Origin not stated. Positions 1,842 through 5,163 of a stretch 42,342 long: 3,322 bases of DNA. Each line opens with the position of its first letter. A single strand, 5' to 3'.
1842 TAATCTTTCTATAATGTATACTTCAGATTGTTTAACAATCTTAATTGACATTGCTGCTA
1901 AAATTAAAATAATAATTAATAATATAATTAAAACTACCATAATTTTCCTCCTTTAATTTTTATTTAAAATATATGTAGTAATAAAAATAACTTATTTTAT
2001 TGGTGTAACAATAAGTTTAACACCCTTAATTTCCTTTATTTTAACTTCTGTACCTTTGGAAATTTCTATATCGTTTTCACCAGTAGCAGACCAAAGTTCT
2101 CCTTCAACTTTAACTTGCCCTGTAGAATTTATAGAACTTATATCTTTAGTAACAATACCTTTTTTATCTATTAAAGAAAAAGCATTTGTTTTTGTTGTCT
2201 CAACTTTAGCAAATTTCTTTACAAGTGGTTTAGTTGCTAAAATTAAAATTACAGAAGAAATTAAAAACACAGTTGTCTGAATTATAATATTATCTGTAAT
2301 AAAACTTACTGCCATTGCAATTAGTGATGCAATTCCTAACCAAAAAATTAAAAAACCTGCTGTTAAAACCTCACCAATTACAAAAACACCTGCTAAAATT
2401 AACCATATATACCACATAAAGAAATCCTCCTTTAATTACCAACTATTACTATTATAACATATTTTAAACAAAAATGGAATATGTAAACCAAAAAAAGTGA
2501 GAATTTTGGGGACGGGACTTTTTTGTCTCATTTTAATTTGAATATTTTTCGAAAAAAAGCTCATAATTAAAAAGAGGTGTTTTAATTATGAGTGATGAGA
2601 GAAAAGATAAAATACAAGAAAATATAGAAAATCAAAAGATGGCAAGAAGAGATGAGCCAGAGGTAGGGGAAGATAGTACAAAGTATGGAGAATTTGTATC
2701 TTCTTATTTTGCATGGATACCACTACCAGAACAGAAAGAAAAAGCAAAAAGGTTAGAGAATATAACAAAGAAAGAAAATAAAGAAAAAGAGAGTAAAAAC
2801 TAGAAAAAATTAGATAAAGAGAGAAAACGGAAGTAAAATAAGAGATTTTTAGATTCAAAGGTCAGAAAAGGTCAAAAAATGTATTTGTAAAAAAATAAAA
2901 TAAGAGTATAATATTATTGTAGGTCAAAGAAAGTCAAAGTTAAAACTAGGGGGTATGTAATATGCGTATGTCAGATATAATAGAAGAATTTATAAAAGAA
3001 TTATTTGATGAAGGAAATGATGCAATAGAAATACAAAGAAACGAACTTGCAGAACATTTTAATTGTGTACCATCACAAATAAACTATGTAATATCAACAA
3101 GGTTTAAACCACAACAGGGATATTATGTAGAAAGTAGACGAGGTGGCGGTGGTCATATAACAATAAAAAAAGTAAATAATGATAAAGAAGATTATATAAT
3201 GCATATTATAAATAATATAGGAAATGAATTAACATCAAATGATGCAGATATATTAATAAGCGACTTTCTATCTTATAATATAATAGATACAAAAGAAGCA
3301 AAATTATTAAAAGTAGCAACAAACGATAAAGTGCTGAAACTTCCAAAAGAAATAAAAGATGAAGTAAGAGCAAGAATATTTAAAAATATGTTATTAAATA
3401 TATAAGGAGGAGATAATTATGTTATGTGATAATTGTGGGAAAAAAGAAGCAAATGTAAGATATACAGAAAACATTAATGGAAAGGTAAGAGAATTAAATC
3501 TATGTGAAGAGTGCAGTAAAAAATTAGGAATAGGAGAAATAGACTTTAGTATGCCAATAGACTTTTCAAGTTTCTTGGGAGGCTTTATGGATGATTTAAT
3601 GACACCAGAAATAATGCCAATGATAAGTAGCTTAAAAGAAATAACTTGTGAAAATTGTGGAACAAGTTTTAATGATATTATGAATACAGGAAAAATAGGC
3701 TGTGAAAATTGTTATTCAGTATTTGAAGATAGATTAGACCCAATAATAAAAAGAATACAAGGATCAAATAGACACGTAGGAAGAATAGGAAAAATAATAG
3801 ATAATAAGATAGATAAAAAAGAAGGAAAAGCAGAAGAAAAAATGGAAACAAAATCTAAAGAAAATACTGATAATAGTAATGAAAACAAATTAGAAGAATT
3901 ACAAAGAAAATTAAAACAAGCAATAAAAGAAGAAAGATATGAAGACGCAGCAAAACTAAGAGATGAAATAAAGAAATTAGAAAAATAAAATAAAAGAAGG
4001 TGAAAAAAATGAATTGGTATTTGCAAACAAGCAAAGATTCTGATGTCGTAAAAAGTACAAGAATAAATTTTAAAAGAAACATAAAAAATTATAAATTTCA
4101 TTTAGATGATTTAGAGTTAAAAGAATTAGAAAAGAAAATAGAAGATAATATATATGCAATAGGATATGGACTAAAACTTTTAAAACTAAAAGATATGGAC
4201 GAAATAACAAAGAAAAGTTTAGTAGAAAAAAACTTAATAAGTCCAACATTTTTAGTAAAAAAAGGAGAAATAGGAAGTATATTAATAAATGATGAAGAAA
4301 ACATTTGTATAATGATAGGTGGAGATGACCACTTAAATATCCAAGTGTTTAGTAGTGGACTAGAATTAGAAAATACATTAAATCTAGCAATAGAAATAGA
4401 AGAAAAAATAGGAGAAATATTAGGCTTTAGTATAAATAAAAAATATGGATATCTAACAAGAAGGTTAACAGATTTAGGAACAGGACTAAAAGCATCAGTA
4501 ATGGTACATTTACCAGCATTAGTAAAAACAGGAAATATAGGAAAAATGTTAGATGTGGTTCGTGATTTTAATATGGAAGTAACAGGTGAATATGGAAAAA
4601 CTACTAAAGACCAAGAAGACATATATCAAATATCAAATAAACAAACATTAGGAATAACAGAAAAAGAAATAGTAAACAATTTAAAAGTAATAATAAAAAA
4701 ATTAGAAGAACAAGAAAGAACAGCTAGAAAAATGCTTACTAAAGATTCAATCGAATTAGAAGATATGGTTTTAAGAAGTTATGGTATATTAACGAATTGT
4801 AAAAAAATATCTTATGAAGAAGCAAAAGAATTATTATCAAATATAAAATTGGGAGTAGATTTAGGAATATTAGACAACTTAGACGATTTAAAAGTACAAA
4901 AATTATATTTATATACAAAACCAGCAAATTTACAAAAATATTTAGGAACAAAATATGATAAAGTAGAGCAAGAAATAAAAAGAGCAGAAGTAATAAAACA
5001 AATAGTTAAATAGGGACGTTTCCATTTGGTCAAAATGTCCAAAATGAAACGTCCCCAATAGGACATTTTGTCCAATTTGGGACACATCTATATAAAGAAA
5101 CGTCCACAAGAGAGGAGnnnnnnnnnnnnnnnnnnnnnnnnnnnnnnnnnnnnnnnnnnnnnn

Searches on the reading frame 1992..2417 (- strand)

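Call 54: search_protein_families(library=pfam, proteins=[window:1992-2417:-], max_evalue=0.00001)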
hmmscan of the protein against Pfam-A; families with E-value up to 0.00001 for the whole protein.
window:1992-2417:- (141 aa): 1 family
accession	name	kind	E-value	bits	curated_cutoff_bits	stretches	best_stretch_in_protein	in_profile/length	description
PF01957.25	NfeD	-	7.9e-16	58.4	29.1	1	81-139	3-57/57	NfeD-like C-terminal, partner-binding domain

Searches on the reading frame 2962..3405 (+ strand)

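Call 54: search_protein_families(library=pfam, proteins=[window:2962-3405:+], max_evalue=0.00001)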
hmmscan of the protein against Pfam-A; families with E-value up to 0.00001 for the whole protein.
window:2962-3405:+ (147 aa): 2 families
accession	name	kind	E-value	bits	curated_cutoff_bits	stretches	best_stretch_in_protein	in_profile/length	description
PF05848.17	CtsR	-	3.9e-35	120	23.1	1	2-72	1-72/72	CtsR N-terminal HTH domain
PF17727.6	CtsR_C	-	5e-22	78.4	23.8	1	75-145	2-72/72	CtsR C-terminal dimerization domain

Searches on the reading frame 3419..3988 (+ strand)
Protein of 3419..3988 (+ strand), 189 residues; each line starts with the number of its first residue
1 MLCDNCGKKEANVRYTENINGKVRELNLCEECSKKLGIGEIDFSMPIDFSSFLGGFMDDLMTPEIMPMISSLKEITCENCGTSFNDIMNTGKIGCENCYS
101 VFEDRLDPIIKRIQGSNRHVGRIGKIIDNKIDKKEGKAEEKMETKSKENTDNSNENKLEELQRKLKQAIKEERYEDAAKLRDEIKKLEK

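Call 54: search_protein_families(library=pfam, proteins=[window:3419-3988:+], max_evalue=0.00001)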
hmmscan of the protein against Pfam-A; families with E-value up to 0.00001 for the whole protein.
window:3419-3988:+ (189 aa): 1 family
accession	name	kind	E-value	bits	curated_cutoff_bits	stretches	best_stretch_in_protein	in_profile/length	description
PF02151.25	UVR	-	2.8e-09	36.9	21.5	1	155-189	1-35/36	UvrB/uvrC motif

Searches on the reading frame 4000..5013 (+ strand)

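Call 54: search_protein_families(library=pfam, proteins=[window:4000-5013:+], max_evalue=0.00001)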
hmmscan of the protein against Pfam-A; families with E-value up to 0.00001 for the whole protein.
window:4000-5013:+ (337 aa): 1 family
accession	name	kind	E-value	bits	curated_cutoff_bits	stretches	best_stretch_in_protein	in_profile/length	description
PF00217.24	ATP-gua_Ptrans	-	2.9e-53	180.7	22.4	1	55-241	16-202/203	ATP:guanido phosphotransferase, C-terminal catalytic domain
